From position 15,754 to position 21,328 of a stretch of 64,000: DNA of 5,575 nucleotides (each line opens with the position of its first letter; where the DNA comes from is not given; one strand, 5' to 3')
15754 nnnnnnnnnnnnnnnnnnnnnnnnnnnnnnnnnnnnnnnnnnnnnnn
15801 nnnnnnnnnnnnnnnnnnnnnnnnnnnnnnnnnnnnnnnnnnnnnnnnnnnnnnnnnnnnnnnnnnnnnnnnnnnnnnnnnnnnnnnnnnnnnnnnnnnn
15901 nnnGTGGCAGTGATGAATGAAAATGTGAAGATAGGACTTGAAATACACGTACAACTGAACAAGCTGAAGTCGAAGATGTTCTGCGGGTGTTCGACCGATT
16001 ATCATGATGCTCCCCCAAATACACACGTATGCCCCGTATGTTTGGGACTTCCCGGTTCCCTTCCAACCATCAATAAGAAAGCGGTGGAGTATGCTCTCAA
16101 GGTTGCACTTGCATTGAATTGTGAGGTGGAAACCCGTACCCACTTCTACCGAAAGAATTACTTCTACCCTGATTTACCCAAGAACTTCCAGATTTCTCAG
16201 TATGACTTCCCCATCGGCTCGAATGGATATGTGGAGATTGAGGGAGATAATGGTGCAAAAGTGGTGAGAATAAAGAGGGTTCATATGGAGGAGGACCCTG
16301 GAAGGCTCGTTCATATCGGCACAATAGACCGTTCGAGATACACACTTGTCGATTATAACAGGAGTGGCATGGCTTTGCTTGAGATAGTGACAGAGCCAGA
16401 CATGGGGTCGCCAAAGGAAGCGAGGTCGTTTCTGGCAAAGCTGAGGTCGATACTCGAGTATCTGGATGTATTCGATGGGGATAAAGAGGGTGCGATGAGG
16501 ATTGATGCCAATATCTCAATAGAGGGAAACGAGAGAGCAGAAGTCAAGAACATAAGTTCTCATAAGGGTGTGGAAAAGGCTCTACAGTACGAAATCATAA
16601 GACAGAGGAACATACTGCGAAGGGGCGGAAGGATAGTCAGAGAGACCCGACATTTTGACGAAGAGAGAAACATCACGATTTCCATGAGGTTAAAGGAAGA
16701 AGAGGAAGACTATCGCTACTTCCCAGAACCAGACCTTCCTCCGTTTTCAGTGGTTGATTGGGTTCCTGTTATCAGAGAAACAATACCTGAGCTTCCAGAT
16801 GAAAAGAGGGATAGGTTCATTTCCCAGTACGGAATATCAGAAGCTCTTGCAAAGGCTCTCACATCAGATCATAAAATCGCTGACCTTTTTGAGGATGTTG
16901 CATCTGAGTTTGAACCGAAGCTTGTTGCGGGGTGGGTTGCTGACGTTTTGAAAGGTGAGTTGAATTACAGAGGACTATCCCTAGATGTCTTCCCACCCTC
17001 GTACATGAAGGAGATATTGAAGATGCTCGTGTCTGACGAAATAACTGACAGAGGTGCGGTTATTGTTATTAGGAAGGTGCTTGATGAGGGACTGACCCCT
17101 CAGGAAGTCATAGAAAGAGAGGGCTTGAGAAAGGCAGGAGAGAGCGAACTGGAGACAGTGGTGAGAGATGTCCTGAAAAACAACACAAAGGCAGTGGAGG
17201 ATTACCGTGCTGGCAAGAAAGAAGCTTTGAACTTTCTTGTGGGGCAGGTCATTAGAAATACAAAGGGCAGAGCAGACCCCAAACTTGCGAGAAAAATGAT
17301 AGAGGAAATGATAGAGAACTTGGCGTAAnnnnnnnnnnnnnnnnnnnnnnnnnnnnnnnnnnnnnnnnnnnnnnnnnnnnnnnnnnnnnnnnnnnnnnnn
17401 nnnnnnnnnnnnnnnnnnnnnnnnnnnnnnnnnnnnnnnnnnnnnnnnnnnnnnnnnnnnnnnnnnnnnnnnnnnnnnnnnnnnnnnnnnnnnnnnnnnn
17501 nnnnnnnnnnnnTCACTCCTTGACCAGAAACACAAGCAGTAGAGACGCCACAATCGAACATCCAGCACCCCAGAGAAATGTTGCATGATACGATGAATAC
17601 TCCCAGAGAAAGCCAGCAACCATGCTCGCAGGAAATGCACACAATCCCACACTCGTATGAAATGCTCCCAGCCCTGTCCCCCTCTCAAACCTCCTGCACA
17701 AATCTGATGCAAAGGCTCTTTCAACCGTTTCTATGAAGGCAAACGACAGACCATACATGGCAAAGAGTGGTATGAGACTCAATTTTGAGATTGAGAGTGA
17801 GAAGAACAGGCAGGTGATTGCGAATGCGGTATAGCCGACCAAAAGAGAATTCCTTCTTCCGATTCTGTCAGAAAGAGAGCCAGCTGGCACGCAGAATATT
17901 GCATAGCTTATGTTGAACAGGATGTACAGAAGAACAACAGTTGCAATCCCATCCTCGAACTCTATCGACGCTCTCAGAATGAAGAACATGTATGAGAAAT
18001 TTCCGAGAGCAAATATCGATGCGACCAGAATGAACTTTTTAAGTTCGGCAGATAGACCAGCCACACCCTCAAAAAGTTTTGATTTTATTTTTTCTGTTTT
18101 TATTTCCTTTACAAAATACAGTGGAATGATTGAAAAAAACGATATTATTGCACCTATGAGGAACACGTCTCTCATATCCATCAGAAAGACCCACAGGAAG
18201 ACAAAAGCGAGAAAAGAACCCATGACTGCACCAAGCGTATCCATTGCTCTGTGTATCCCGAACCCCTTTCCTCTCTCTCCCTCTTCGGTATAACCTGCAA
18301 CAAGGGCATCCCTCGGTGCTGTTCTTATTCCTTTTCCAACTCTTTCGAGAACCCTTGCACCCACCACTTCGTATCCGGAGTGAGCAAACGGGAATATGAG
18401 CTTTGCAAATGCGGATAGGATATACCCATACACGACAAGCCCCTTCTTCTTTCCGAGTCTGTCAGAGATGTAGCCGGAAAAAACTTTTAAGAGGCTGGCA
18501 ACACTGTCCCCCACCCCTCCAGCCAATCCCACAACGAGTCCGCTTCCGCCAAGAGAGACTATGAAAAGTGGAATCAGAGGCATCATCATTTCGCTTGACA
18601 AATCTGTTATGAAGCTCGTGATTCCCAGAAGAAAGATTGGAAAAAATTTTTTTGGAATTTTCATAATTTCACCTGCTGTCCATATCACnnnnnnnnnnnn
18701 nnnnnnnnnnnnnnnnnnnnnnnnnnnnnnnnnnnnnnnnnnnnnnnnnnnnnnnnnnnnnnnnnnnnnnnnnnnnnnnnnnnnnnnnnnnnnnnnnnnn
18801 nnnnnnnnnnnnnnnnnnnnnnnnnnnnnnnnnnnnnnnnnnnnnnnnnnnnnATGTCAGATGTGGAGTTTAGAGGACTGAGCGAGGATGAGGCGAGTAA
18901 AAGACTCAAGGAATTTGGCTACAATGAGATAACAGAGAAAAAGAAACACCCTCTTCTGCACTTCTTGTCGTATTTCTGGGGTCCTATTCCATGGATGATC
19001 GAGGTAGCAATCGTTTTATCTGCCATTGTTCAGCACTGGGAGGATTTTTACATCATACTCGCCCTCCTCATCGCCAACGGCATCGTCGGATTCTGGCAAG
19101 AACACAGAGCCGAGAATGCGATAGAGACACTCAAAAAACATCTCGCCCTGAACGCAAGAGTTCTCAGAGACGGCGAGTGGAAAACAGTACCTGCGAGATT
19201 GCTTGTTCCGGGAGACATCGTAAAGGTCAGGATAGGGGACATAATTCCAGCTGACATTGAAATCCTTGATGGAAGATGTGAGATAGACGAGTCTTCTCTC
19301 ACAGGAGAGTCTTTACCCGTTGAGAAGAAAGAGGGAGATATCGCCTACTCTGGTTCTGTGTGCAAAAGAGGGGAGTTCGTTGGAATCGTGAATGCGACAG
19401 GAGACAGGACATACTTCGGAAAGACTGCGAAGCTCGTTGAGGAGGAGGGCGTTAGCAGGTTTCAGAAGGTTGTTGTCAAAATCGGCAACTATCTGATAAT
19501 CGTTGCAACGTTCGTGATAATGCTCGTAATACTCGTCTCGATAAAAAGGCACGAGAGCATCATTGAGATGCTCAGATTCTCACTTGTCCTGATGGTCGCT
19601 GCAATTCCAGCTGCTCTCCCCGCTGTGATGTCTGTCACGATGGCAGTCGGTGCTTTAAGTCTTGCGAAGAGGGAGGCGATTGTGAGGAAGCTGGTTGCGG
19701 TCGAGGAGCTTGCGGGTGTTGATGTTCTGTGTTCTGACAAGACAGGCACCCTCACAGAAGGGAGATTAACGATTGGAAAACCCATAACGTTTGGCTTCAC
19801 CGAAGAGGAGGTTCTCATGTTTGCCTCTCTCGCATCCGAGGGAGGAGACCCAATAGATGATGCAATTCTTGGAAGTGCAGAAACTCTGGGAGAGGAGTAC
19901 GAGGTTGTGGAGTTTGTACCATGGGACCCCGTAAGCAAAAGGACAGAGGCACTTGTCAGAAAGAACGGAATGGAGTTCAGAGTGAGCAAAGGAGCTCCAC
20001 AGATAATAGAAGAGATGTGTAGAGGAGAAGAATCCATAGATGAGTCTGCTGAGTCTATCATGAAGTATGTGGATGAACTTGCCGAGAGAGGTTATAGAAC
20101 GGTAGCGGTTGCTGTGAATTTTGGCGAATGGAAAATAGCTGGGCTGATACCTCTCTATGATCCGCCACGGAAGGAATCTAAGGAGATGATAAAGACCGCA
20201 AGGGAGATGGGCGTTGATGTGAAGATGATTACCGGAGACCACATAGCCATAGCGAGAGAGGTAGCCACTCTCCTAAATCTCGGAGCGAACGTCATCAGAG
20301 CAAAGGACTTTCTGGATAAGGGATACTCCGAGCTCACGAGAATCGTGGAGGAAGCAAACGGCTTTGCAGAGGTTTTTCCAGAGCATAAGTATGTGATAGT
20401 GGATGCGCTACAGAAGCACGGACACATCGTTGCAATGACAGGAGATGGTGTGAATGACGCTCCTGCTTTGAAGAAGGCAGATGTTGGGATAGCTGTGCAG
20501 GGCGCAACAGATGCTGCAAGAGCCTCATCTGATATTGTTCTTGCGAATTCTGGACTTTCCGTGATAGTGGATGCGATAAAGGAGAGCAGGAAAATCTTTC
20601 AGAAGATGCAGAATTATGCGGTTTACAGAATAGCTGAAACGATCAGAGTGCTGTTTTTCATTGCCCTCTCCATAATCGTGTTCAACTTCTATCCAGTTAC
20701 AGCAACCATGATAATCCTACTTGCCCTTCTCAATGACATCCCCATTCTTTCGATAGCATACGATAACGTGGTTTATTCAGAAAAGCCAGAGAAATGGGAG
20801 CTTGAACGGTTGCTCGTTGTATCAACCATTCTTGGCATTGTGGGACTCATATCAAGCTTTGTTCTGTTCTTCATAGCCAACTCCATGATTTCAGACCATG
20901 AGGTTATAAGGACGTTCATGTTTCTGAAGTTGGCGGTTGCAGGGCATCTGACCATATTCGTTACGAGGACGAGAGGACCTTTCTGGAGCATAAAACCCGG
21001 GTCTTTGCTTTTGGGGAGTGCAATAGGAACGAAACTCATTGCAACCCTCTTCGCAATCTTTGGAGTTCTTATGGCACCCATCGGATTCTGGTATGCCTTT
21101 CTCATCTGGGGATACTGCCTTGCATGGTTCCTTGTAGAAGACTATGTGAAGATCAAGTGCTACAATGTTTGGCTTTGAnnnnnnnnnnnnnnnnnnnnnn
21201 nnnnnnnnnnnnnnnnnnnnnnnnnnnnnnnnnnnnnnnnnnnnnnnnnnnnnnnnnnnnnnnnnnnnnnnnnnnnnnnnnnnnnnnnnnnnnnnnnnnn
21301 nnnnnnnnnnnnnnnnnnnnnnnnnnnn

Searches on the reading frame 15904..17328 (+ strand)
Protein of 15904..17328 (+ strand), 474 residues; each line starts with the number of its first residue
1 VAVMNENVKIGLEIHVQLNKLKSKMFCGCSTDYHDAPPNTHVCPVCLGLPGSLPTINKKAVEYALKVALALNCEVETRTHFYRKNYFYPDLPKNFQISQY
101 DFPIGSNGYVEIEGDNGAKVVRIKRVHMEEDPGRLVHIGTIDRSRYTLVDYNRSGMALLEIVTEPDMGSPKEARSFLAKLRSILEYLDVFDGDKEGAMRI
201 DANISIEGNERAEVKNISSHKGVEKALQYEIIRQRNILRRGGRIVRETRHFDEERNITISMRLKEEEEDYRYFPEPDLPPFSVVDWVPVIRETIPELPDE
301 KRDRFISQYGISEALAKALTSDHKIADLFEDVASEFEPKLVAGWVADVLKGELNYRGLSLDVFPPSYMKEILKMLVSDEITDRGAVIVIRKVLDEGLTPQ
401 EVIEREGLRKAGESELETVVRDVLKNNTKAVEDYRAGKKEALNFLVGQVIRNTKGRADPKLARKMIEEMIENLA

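Call 37: search_protein_families(library=pfam, proteins=[window:15904-17328:+], max_evalue=0.00001)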
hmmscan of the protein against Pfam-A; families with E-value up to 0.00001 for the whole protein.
window:15904-17328:+ (474 aa): 2 families
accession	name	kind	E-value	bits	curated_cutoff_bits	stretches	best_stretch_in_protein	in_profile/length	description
PF02934.20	GatB_N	-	6.9e-108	360.5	23.4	1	8-283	1-271/277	GatB/GatE catalytic domain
PF02637.23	GatB_Yqey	-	6.9e-38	130.3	27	1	327-470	1-148/148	GatB domain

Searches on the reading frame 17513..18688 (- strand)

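Call 37: search_protein_families(library=pfam, proteins=[window:17513-18688:-], max_evalue=0.00001)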
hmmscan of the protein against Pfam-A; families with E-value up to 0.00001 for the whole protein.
window:17513-18688:- (391 aa): 2 families
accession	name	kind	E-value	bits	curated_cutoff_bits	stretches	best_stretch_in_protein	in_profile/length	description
PF07690.21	MFS_1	-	1.4e-38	133.2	33.4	2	22-236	2-224/347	Major Facilitator Superfamily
PF00083.30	Sugar_tr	-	9.9e-06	25.1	22.3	0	215-391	251-439/452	Sugar (and other) transporter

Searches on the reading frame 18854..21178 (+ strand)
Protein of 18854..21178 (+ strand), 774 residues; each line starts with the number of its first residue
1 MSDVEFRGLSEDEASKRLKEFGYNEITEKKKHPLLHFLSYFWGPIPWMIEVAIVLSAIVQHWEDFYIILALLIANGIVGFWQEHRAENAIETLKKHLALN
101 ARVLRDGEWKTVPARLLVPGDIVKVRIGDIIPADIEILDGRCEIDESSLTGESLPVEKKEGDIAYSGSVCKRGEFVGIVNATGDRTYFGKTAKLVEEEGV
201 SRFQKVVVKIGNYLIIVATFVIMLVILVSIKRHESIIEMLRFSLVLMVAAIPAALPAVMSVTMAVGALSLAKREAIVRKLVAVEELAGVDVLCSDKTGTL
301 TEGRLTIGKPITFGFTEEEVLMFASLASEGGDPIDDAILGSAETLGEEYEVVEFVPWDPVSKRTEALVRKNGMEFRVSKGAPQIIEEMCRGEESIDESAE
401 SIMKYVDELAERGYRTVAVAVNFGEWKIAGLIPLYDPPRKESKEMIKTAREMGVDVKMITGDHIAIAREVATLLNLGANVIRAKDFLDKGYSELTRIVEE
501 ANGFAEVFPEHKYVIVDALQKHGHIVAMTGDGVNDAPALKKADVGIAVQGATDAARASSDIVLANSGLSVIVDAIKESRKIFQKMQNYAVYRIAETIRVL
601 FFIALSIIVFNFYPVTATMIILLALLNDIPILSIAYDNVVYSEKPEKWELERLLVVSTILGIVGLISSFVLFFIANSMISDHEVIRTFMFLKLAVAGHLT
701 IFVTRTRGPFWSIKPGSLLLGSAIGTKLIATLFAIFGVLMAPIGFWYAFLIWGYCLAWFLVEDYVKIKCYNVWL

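Call 37: search_protein_families(library=pfam, proteins=[window:18854-21178:+], max_evalue=0.00001)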
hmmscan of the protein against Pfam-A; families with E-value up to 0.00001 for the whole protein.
window:18854-21178:+ (774 aa): 3 families
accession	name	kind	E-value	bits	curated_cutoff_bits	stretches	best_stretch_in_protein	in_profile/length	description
PF00122.25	E1-E2_ATPase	-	1.3e-53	181.6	28.1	1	100-273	6-181/181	E1-E2 ATPase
PF00702.32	Hydrolase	-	4.3e-20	73.4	26.4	1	290-543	2-191/191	haloacid dehalogenase-like hydrolase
PF00690.31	Cation_ATPase_N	-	8.6e-12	45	20.4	1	7-56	19-69/69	Cation transporter/ATPase, N-terminus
